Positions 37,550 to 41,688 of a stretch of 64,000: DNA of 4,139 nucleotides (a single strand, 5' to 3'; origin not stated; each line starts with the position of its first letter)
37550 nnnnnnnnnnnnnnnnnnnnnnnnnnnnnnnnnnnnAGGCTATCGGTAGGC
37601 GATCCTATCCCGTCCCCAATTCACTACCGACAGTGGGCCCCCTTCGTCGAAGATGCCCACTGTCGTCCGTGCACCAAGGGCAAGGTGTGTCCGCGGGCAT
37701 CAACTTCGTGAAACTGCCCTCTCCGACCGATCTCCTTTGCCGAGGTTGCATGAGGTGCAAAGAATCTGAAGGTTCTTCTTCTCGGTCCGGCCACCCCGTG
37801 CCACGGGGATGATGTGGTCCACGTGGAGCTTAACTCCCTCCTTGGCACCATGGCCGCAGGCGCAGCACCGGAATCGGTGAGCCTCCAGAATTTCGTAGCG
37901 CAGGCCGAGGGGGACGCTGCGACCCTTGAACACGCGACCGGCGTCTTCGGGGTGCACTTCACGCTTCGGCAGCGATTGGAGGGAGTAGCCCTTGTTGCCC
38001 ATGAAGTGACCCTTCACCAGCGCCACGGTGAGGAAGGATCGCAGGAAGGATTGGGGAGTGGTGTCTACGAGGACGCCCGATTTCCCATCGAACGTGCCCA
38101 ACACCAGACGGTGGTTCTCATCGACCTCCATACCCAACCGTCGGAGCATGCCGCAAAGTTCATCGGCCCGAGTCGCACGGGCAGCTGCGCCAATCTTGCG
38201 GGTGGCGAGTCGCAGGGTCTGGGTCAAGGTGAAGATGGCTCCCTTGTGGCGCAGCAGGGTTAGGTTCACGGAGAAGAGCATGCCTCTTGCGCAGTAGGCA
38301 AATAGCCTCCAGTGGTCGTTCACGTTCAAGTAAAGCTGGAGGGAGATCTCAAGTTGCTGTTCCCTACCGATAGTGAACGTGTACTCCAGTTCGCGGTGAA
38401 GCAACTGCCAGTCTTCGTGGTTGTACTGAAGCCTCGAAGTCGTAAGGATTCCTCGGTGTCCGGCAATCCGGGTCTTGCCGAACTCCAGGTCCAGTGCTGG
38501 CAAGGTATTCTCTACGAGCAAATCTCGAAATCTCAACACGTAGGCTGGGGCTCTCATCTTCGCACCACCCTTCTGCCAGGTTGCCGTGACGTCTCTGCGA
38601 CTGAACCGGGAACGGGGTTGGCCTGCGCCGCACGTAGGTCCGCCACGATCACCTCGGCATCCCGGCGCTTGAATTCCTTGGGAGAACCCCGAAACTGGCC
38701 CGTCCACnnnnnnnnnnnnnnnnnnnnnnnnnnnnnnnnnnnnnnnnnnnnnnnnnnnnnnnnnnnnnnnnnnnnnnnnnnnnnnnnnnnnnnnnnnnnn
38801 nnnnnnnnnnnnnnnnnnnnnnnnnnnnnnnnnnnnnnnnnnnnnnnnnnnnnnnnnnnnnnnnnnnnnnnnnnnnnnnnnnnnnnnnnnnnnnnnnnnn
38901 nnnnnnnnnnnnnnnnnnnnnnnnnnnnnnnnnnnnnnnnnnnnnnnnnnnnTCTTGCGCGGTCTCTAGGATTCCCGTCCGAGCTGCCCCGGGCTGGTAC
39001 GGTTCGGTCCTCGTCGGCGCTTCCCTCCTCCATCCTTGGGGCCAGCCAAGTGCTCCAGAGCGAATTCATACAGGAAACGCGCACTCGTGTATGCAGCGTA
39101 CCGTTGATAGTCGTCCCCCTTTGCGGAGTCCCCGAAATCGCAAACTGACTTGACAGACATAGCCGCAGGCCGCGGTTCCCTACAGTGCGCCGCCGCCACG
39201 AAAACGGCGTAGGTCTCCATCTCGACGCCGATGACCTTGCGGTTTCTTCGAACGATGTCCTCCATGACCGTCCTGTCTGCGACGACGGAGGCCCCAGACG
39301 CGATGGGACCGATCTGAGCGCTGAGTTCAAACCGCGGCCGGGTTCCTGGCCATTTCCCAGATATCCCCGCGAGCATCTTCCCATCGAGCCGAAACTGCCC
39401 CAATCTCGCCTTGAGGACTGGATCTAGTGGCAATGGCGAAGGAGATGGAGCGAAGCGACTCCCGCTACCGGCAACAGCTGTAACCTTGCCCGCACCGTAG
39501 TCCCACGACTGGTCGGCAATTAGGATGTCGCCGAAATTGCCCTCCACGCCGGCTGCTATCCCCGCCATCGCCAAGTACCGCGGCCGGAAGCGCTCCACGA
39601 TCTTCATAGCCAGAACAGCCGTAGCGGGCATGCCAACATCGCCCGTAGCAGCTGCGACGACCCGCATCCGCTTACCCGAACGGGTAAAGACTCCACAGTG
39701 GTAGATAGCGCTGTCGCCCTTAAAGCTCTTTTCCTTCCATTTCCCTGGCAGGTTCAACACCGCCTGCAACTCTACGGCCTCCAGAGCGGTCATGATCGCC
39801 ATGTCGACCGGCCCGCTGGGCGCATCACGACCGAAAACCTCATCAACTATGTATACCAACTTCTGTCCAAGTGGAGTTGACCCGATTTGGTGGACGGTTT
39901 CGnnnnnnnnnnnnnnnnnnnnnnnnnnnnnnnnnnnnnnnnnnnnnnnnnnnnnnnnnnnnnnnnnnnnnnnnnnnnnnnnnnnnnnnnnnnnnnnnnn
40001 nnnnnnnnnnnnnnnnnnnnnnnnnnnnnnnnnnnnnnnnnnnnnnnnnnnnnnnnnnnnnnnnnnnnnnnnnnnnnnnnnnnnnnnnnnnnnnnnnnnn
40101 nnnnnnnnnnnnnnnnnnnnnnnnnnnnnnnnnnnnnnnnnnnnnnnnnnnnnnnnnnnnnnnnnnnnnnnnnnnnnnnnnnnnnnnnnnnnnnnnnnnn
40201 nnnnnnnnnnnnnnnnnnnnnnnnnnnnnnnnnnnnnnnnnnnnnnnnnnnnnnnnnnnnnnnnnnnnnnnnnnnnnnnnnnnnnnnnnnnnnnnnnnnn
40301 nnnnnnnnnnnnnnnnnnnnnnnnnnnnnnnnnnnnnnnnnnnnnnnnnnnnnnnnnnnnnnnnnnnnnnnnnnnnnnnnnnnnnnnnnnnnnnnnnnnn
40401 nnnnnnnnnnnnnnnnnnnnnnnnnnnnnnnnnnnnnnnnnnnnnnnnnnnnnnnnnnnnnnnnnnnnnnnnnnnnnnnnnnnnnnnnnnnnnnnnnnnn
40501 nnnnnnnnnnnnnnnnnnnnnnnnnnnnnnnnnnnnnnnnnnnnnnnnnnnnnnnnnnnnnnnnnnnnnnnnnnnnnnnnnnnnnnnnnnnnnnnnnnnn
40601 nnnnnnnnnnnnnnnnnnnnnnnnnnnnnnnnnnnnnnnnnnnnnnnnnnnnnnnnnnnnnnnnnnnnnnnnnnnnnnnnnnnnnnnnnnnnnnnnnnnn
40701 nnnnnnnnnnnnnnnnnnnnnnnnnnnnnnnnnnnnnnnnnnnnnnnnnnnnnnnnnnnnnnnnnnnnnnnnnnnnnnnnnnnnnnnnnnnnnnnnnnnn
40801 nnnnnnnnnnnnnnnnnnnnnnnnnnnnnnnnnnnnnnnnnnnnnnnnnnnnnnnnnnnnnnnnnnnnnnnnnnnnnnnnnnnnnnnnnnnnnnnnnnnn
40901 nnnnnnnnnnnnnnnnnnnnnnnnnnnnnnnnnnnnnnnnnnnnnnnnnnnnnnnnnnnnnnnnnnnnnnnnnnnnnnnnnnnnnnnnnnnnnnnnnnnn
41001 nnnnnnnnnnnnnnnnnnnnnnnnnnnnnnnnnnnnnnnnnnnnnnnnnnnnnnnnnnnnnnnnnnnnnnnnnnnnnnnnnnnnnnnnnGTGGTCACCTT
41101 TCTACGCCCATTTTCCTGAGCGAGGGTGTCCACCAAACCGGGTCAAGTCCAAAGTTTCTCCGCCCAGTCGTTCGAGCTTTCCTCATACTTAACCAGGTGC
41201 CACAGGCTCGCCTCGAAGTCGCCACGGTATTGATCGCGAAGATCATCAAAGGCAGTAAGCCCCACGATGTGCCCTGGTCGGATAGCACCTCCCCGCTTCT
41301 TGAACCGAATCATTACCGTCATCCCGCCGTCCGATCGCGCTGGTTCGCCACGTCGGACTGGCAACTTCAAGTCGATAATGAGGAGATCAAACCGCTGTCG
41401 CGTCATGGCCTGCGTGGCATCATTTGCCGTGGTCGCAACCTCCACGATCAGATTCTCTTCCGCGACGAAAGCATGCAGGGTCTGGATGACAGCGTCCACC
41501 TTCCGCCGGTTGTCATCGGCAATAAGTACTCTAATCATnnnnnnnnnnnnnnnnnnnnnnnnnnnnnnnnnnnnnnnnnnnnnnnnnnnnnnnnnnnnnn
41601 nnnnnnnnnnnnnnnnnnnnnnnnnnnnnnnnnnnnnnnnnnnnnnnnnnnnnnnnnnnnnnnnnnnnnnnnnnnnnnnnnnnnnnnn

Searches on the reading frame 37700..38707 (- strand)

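Call 14: search_protein_families(library=pfam, proteins=[window:37700-38707:-], max_evalue=0.01)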
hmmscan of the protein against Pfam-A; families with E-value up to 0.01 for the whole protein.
window:37700-38707:- (335 aa): 3 families
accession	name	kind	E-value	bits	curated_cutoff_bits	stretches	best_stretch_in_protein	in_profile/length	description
PF01844.29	HNH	-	3.3e-11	43.6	21.4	1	281-327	1-47/47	HNH endonuclease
PF14279.12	HNH_5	-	4.7e-11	42.9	27.5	1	281-334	1-53/56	HNH endonuclease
PF02945.21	Endonuclease_7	-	0.0051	17.1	23.6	0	271-327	16-66/82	Recombination endonuclease VII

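Call 43: search_protein_families(library=phrogs, proteins=[window:37700-38707:-], max_evalue=0.01)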
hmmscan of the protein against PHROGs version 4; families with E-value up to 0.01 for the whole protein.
window:37700-38707:- (335 aa): 34 families (the best 25 are shown)
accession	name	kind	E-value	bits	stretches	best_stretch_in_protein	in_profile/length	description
phrog_589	-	DNA, RNA and nucleotide metabolism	7.9e-15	56.1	1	268-331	81-145/179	HNH endonuclease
phrog_6050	-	DNA, RNA and nucleotide metabolism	3.6e-13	50.1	1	270-329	303-362/402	HNH endonuclease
phrog_8660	-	DNA, RNA and nucleotide metabolism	6.1e-13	50.3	1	269-329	115-181/196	HNH endonuclease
phrog_14314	-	DNA, RNA and nucleotide metabolism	1.1e-12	49.8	1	265-326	3-63/252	HNH endonuclease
phrog_16986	-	unknown function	2.3e-12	48.1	1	268-327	10-68/248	-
phrog_333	-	DNA, RNA and nucleotide metabolism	1.3e-11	45.8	1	265-328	21-82/138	HNH endonuclease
phrog_16726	-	DNA, RNA and nucleotide metabolism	1.1e-10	42.8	1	269-329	84-145/308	HNH endonuclease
phrog_2118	-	DNA, RNA and nucleotide metabolism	1.3e-10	42.3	1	269-328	167-225/301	HNH endonuclease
phrog_1035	-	DNA, RNA and nucleotide metabolism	1.4e-10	42.5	1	271-329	152-215/271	endonuclease VII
phrog_2214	-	DNA, RNA and nucleotide metabolism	1.7e-10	41.6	1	268-327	183-239/429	HNH endonuclease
phrog_144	-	DNA, RNA and nucleotide metabolism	1.8e-10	41.8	1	269-329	75-137/175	HNH endonuclease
phrog_5956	-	DNA, RNA and nucleotide metabolism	5.6e-10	40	1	260-330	41-113/138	HNH endonuclease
phrog_7785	-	DNA, RNA and nucleotide metabolism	1.6e-09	38.9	1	262-328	52-115/147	HNH endonuclease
phrog_338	-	DNA, RNA and nucleotide metabolism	5.3e-09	36.9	1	279-330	208-265/340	HNH endonuclease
phrog_9545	-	DNA, RNA and nucleotide metabolism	1.4e-07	32.4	1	261-328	98-168/206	HNH endonuclease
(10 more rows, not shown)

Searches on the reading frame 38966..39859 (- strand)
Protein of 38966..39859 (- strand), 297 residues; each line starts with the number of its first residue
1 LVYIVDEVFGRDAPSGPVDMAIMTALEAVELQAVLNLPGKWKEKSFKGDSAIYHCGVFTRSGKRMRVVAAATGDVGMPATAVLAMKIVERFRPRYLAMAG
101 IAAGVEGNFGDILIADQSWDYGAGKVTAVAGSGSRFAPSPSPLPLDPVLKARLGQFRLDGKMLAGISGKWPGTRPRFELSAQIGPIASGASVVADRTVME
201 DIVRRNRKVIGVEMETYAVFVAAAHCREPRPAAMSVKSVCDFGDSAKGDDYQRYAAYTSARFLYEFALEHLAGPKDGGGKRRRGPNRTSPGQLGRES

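Call 14: search_protein_families(library=pfam, proteins=[window:38966-39859:-], max_evalue=0.01)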
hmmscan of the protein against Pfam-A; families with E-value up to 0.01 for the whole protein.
window:38966-39859:- (297 aa): 1 family
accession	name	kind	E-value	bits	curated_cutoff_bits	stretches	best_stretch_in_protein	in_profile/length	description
PF01048.26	PNP_UDP_1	-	4.6e-16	59.4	25.1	1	20-245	2-202/233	Phosphorylase superfamily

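Call 43: search_protein_families(library=phrogs, proteins=[window:38966-39859:-], max_evalue=0.01)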
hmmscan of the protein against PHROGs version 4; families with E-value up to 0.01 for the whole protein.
window:38966-39859:- (297 aa): 0 families

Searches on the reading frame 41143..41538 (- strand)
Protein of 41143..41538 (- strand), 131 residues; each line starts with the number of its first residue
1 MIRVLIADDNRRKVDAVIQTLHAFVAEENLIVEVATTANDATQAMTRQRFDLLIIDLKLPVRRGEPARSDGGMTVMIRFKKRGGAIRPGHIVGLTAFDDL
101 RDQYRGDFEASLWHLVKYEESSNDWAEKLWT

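Call 29: search_protein_families(library=pfam, proteins=[window:41143-41538:-], max_evalue=0.01)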
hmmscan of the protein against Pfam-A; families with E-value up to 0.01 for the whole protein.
window:41143-41538:- (131 aa): 2 families
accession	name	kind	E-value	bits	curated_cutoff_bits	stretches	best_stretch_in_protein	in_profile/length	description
PF00072.30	Response_reg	-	2.8e-07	31.1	30.2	1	4-64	1-57/111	Response regulator receiver domain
PF11576.14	HcgB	-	0.0014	18.8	25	1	3-92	37-131/153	FeGP cofactor biosynthesis protein HcgB, guanylyltransferase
